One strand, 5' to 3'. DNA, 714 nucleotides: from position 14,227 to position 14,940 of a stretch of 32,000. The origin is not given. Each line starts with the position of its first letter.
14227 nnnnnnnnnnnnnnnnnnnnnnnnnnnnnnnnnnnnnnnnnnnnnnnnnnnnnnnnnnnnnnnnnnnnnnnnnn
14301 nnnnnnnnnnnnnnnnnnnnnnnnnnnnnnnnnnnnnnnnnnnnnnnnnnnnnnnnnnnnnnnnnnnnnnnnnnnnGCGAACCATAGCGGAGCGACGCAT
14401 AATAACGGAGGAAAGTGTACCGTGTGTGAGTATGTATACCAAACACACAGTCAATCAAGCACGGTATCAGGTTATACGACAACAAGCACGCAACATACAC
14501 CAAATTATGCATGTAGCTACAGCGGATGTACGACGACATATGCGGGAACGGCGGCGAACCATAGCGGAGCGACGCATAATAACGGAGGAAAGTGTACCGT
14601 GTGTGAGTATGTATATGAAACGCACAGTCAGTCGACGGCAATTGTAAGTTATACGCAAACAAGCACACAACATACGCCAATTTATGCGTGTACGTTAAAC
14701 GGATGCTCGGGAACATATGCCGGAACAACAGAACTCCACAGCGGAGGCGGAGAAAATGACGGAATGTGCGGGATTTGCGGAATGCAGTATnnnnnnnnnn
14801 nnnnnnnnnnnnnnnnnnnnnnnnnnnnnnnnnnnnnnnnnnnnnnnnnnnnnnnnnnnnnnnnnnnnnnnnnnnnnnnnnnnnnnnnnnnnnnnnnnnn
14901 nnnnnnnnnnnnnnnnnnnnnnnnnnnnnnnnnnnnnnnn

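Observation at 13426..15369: Secreted poly-glycine protein with 5.5 tandem 59-aa CxxC...Cx4C / His-rich modules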

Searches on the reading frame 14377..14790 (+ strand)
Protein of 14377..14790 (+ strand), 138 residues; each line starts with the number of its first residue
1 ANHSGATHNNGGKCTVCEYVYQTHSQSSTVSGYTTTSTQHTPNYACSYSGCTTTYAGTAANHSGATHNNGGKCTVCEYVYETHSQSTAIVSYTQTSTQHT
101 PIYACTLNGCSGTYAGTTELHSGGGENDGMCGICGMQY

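Call 32: predict_structure(alignment_id=A2)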
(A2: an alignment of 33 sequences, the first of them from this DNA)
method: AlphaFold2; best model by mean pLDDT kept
length: 138 residues; sequences in the alignment: 33
mean_pLDDT: 94.7   pTM: 0.68
mean pLDDT of the five models: 94.7, 93.7, 93.4, 93.0, 92.0
residues with pLDDT >= 90: 122; 70-90: 16; 50-70: 0; < 50: 0
segments of 3 or more residues with pLDDT < 50: none
pLDDT, mean of each block of 10 residues (from residue 1): 94 96 95 98 96 97 97 97 96 95 96 96 82 88
secondary structure, 60 per line:
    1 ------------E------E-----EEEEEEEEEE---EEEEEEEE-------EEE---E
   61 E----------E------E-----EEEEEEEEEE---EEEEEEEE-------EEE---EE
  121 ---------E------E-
elements in order: E26-35 E39-46 E54-56 E85-94 E98-105 E113-115
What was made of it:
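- On Classical C2H2 zinc finger: The model has no helix (call 32).
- Closest known: Eukaryotic classical C2H2 zinc fingers with Cx4C. Different: The model has no helix at all (call 32).
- Beta-bridges flank the CxxC knuckle, and a long hairpin (positions 26-35 and 39-46) ends at C46 (call 32). The ligand positions are invariant and embedded in a confidently predicted compact fold (call 32), which is typical of structural sites rather than exchangeable ones. AlphaFold gives a confident fold without any metal being modelled (call 32).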

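Call 36: fold_search(model_id=the predicted structure, library=pdb)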
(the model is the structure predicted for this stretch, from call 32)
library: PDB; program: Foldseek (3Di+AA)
matches with E <= 10: 335; with E <= 0.001: 0
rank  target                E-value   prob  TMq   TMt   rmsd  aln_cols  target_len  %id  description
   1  1h9s_B                1.8e-01  0.28  0.18  0.18  15.9       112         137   10  Molybdate bound complex of Dimop domain of ModE from E.coli (released 2001-06-19)
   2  1o7l_A                3.9e-01  0.14  0.18  0.11  20.2       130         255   12  Molybdate-activated form of ModE from Escherichia coli (released 2003-02-20)
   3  1o7l_D                4.8e-01  0.15  0.20  0.11  19.5       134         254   10  Molybdate-activated form of ModE from Escherichia coli (released 2003-02-20)
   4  1o7l_B                5.1e-01  0.14  0.18  0.11  19.1       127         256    9  Molybdate-activated form of ModE from Escherichia coli (released 2003-02-20)
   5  6mzm_W                7.5e-01  0.11  0.12  0.16   8.7        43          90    9  Human TFIID bound to promoter DNA and TFIIA (released 2018-11-28)
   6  7p37_A                8.9e-01  0.14  0.16  0.15   9.5        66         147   18  Streptomyces coelicolor ATP-loaded NrdR (released 2022-05-11)
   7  1h9m_A                1.0e+00  0.11  0.19  0.19  14.8       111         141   11  Two crystal structures of the cytoplasmic molybdate-binding protein ModG suggest a novel cooperative binding mechanism (released 2001-05-11)
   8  6kuz_D                1.2e+00  0.04  0.15  0.04  25.2       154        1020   10  E.coli beta-galactosidase (E537Q) in complex with fluorescent probe KSL01 (released 2020-07-08)
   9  1nvp_C                1.3e+00  0.08  0.12  0.24   8.7        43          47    9  HUMAN TFIIA/TBP/DNA COMPLEX (released 2003-10-21)
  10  9fxk_G                1.4e+00  0.25  0.18  0.17   6.3        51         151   14  Transcription repressor NrdR from E. coli, AMPPNP/ATP-bound state (released 2025-03-19)
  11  9gex_A                1.5e+00  0.18  0.17  0.16   7.0        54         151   13  Escherichia coli NrdR with unocuppied outer nucleotide-binding site (released 2026-02-18)
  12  5k79_A                1.5e+00  0.09  0.21  0.25  13.5       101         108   13  Structure and anti-HIV activity of CYT-CVNH, a new cyanovirin-n homolog (released 2016-07-20)
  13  9lto_S                1.5e+00  0.06  0.18  0.04  18.4       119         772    4  Cryo-EM structure of DDB1-DDA1-DET1-Ube2e2 complex (released 2026-01-28)
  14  2jox_MODEL_1_A        1.7e+00  0.04  0.15  0.16  19.1       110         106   12  Embryonic Neural Inducing Factor Churchill is not a DNA-Binding Zinc Finger Protein: Solution Structure Reveal (released 2007-08-21)
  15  4zbh                  1.7e+00  0.03  0.15  0.17  22.6       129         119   12  THE CRYSTAL STRUCTURE OF THE SOLUBLE DOMAIN OF SULFOLOBUS ACIDOCALDARIUS FLAF (released 2015-04-29)
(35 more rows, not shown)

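Call 65: fold_search(model_id=the predicted structure, library=viral)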
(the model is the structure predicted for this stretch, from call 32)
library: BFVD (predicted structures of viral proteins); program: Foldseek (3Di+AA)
matches with E <= 10: 728; with E <= 0.001: 0
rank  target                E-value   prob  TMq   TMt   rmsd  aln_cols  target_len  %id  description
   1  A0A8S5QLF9            4.0e-03  0.72  0.21  0.07  19.9       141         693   20  S-layer homology domain (Fragment) [Podoviridae sp. ctdRZ1]
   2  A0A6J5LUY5            1.3e-01  0.08  0.16  0.03  23.9       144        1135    9  Uncharacterized protein [uncultured Caudovirales phage]
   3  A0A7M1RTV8            1.5e-01  0.15  0.17  0.04  10.7       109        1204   11  YomR-like protein [uncultured phage cr125_1]
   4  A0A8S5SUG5            1.7e-01  0.30  0.21  0.09   8.6       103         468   14  Leucine rich repeat protein [Siphoviridae sp. ctqPo10]
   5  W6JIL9                2.9e-01  0.08  0.16  0.11  18.2       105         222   11  Uncharacterized protein [Alphaentomopoxvirus acuprea]
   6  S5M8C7                3.6e-01  0.13  0.19  0.21  22.8       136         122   10  Uncharacterized protein [Bacillus phage JL]
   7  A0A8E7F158            3.8e-01  0.04  0.14  0.13  15.2       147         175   12  (no name in the UniProt tables at hand)
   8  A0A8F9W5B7            4.2e-01  0.10  0.17  0.21  18.0       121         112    7  ORF5 [Cyclopterus lumpus toti-like virus]
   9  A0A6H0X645            4.5e-01  0.75  0.19  0.46   3.2        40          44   15  Uncharacterized protein [Bacillus phage Izhevsk]
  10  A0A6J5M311            4.5e-01  0.60  0.20  0.17   7.4        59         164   24  Ribonuclease H-like domain containing protein (Fragment) [uncultured Caudovirales phage]
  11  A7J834                4.5e-01  0.13  0.18  0.17  19.2       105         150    8  Uncharacterized protein n680L [Paramecium bursaria Chlorella virus FR483]
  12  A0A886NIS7            4.5e-01  0.10  0.14  0.12  19.9       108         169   13  (no name in the UniProt tables at hand)
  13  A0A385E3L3            4.5e-01  0.04  0.12  0.07  15.3       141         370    9  (no name in the UniProt tables at hand)
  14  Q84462                5.0e-01  0.14  0.18  0.19  19.4       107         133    5  Uncharacterized protein [Paramecium bursaria Chlorella virus 1]
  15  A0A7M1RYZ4            5.3e-01  0.08  0.18  0.13  12.2       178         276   15  Uncharacterized protein [uncultured phage cr111_1]
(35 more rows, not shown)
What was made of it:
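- On Zinc ribbon / rubredoxin-like (Cys4): The best Foldseek ribbon hits (NrdR) have probability 0.14-0.38 and E about 1 (calls 36, 65)
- Low-ranked Foldseek hits include NrdR zinc ribbons (calls 36, 65).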
